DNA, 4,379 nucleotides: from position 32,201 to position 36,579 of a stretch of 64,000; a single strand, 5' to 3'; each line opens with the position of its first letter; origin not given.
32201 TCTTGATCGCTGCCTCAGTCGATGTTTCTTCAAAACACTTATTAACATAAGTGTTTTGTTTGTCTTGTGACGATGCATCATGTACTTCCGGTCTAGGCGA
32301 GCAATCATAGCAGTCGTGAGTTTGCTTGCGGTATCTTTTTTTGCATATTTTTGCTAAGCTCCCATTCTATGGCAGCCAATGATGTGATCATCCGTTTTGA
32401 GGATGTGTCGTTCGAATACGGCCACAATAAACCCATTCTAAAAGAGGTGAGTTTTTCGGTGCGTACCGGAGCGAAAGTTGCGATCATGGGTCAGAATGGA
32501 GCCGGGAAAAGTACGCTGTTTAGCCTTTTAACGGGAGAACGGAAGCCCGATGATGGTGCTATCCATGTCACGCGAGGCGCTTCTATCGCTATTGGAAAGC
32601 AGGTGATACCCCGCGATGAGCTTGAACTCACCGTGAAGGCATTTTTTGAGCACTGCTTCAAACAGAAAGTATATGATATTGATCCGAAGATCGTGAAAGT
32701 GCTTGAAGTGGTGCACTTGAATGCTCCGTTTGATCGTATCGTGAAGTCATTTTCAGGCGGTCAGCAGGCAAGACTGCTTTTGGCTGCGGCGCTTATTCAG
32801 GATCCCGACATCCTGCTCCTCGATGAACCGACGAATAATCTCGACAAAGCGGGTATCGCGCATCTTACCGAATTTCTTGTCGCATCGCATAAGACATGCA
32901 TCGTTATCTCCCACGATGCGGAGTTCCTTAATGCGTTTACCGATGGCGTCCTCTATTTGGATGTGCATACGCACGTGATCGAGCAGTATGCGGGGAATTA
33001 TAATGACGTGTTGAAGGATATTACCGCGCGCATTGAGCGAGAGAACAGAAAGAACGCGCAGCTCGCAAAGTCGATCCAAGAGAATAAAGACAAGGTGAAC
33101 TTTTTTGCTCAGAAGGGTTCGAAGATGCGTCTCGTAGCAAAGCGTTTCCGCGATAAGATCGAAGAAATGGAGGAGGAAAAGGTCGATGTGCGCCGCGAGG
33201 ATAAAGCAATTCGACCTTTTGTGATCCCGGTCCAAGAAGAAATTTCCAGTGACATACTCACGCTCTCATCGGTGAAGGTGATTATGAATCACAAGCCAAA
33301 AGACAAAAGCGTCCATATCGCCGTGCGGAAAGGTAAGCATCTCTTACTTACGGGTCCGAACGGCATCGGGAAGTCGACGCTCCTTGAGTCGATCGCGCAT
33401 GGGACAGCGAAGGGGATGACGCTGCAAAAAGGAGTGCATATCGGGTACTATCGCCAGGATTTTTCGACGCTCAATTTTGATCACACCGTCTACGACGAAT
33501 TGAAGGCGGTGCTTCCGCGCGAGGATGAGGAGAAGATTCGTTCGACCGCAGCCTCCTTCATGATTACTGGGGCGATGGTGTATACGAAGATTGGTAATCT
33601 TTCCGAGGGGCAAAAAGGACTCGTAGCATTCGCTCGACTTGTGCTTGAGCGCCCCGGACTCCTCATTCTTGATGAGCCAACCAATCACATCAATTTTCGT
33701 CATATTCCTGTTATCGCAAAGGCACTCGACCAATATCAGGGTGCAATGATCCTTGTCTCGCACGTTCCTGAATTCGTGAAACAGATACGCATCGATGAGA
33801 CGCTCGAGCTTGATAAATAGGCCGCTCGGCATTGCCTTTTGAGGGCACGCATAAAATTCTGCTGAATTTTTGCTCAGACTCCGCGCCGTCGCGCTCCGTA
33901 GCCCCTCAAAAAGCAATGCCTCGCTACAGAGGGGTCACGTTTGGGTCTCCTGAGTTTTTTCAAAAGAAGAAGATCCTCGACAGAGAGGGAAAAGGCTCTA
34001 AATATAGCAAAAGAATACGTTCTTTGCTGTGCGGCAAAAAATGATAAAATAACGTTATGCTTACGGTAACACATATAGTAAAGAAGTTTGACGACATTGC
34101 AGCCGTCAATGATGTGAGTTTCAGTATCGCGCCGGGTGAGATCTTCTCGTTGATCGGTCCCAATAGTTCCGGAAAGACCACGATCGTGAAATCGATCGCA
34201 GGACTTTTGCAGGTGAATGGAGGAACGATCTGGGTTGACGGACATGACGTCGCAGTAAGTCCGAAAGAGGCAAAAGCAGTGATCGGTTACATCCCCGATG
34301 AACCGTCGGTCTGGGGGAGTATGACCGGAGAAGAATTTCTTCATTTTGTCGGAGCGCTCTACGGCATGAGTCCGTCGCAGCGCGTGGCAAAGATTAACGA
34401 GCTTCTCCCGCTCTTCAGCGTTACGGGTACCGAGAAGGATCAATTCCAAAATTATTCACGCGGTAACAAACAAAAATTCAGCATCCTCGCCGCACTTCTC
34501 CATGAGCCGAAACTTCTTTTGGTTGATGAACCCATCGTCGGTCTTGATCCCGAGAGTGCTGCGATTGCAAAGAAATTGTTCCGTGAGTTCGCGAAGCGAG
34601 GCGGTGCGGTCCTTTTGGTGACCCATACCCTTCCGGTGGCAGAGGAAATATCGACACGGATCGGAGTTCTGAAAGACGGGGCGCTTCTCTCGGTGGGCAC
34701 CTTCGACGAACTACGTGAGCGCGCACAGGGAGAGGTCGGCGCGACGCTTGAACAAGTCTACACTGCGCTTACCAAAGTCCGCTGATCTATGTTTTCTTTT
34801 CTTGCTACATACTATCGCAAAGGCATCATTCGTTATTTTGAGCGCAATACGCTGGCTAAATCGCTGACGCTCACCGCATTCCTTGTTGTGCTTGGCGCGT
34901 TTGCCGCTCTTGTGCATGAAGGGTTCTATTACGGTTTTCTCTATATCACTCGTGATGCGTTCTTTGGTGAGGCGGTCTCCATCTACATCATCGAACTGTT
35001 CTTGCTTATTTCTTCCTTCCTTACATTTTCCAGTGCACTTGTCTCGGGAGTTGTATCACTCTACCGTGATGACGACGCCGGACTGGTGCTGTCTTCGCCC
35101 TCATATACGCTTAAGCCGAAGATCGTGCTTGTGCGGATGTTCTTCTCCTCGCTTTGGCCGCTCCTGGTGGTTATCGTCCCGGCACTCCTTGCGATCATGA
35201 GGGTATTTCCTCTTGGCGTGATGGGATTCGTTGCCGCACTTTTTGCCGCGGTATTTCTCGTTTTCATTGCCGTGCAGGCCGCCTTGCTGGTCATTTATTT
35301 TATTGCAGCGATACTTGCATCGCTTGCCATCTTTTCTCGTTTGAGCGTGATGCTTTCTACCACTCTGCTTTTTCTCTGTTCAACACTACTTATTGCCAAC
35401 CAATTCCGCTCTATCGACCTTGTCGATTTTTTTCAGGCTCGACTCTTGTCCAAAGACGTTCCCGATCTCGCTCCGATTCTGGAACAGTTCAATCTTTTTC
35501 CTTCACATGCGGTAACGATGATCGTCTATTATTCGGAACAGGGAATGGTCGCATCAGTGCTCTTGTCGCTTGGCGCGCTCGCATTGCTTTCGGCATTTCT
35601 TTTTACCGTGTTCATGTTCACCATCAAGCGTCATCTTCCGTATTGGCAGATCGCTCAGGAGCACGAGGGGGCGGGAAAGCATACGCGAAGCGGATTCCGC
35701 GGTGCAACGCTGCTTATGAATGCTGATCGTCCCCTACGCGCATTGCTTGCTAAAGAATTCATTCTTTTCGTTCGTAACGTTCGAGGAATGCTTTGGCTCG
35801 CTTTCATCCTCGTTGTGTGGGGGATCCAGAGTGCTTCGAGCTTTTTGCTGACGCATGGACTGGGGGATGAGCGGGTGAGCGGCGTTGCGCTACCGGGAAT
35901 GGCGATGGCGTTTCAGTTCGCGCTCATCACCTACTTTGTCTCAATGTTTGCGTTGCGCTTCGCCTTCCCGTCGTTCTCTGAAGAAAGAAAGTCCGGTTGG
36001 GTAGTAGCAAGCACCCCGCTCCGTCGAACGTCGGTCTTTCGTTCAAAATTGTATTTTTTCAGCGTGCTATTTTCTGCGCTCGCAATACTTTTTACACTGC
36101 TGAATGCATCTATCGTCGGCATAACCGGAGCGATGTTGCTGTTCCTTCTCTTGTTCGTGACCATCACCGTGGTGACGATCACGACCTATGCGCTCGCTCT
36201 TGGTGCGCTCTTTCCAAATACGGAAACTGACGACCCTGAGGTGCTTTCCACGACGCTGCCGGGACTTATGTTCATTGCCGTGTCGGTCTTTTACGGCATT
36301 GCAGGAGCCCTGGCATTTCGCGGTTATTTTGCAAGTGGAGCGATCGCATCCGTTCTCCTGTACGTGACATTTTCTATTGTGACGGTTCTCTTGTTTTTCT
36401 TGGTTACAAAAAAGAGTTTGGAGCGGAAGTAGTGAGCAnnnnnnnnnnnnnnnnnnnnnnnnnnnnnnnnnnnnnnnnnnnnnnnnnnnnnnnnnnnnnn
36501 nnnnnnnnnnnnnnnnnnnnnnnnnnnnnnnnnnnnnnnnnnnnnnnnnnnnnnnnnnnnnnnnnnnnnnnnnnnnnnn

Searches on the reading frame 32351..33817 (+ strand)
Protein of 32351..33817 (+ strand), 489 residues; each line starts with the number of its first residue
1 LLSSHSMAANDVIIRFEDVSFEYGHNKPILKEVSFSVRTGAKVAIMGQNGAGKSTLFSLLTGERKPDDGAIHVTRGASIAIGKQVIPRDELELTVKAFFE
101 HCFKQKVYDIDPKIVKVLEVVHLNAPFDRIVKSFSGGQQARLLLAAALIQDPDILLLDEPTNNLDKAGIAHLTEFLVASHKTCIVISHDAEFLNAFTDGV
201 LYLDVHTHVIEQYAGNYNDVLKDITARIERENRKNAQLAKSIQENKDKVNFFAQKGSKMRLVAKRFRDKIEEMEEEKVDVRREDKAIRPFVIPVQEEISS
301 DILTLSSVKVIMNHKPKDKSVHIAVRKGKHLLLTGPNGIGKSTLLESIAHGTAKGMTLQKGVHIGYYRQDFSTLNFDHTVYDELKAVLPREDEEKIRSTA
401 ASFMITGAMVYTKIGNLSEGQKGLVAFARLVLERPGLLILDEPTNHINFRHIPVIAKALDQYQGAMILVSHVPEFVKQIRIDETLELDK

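Call 30: search_protein_families(library=pfam, proteins=[window:32351-33817:+], max_evalue=0.00001)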
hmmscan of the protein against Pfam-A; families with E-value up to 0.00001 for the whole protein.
window:32351-33817:+ (489 aa): 8 families
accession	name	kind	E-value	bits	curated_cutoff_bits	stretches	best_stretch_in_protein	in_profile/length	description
PF00005.33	ABC_tran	-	8.9e-48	162.8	25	2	30-162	1-137/137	ABC transporter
PF13304.12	AAA_21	-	1.6e-17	65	27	0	133-193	237-303/304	AAA domain, putative AbiEii toxin, Type IV TA system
PF02463.25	SMC_N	-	3.4e-13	50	40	0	104-196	107-205/220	RecF/RecN/SMC N terminal domain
PF13555.12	AAA_29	-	3.5e-10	39.9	27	0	306-348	2-42/61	P-loop containing region of AAA domain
PF03193.22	RsgA_GTPase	-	3e-07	30.8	30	0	324-351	102-129/174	RsgA GTPase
PF13401.12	AAA_22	-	1.4e-06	29.1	27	0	328-398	5-73/130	AAA domain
PF13191.12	AAA_16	-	2.2e-06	28.7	32.6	0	326-397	20-99/167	AAA ATPase domain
PF13476.12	AAA_23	-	4.9e-06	27.8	27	0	331-354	22-45/201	AAA domain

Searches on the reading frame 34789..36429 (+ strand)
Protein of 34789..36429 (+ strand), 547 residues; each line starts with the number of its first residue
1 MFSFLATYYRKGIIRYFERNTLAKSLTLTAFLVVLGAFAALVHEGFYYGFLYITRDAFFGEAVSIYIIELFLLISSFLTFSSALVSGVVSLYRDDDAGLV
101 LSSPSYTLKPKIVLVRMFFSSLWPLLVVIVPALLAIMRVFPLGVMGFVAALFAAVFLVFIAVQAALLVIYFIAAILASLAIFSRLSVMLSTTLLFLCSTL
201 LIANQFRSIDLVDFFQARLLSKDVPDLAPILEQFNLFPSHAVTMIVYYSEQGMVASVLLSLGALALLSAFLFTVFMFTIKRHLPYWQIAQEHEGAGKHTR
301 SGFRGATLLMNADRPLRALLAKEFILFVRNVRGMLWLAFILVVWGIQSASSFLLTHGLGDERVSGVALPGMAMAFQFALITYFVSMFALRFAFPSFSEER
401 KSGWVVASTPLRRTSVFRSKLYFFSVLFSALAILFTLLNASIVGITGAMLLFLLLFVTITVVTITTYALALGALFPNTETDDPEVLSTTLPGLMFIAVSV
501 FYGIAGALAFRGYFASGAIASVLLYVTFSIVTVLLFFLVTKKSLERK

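Call 30: search_protein_families(library=pfam, proteins=[window:34789-36429:+], max_evalue=0.00001)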
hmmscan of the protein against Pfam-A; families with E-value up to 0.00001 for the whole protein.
window:34789-36429:+ (547 aa): 1 family
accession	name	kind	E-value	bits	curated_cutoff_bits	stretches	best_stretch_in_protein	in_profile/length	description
PF16949.11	ABC_tran_2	-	1.6e-17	64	25.7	1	23-504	4-483/542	Putative ATP-binding cassette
